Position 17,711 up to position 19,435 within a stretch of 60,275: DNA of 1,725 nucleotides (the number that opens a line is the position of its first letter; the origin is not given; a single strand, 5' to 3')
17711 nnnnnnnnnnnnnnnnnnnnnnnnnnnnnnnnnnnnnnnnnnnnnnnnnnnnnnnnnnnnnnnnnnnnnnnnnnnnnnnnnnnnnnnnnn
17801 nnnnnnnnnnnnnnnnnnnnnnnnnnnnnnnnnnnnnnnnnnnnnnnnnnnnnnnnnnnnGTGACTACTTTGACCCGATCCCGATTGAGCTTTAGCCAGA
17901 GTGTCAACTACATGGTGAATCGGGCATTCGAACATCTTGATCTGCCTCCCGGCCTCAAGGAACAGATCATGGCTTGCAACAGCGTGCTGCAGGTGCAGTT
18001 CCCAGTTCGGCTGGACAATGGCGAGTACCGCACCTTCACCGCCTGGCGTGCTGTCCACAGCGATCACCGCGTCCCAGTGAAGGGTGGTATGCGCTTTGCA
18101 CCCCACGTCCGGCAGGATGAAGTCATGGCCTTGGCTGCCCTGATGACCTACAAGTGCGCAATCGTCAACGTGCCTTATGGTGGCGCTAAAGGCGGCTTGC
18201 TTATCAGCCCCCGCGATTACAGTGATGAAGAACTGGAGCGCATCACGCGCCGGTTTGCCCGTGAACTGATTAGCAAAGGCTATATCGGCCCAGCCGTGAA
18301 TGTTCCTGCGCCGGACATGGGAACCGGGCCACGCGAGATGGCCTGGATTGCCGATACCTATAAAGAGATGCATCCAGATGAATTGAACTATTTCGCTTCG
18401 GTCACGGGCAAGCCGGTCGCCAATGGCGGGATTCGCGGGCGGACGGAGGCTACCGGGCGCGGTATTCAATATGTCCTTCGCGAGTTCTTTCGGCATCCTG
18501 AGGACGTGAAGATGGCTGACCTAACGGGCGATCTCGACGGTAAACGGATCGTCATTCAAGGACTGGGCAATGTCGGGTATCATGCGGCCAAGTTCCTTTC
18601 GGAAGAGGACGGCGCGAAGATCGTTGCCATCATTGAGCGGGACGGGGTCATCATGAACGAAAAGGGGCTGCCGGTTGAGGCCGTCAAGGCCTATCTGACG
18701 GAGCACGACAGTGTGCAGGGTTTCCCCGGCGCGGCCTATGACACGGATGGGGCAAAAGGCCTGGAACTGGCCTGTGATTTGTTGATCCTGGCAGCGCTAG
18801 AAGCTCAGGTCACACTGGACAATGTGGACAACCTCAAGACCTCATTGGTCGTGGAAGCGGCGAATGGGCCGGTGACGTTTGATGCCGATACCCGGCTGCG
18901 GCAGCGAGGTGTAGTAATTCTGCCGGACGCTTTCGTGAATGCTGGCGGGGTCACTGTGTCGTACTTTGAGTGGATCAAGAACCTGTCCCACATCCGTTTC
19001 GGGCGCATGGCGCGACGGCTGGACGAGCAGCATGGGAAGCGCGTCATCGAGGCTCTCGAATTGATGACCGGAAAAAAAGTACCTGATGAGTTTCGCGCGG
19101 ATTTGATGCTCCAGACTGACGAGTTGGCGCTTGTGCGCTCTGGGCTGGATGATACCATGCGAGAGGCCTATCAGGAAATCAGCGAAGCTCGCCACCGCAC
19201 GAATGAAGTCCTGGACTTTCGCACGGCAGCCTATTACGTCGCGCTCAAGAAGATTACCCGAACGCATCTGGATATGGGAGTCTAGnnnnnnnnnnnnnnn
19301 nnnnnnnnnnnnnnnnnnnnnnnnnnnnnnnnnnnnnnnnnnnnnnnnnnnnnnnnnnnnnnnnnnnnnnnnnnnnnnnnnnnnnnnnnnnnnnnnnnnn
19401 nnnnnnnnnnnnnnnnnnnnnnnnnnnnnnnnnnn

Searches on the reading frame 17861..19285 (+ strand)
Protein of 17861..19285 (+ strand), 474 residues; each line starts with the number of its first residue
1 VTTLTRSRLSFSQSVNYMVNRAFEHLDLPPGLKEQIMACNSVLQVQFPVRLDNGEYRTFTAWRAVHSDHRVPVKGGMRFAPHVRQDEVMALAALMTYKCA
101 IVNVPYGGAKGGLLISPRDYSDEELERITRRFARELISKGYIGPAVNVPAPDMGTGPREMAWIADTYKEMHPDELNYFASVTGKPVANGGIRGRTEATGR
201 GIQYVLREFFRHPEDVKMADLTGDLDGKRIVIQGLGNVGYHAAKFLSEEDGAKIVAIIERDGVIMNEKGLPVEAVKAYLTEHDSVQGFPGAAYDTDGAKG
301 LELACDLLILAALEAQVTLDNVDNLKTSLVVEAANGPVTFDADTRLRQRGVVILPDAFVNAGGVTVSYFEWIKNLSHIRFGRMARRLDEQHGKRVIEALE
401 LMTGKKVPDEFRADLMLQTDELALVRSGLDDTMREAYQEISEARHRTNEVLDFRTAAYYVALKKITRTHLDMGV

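Call 12: search_protein_families(library=pfam, proteins=[window:17861-19285:+], max_evalue=0.001)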
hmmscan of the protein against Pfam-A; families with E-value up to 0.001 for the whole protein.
window:17861-19285:+ (474 aa): 2 families
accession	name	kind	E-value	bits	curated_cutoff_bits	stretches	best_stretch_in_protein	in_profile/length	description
PF00208.27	ELFV_dehydrog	-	1.4e-53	182.5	23.4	1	189-389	1-201/241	Glutamate/Leucine/Phenylalanine/Valine dehydrogenase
PF02812.23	ELFV_dehydrog_N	-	1.7e-52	177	25.3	1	41-168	3-128/129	Glu/Leu/Phe/Val dehydrogenase, dimerisation domain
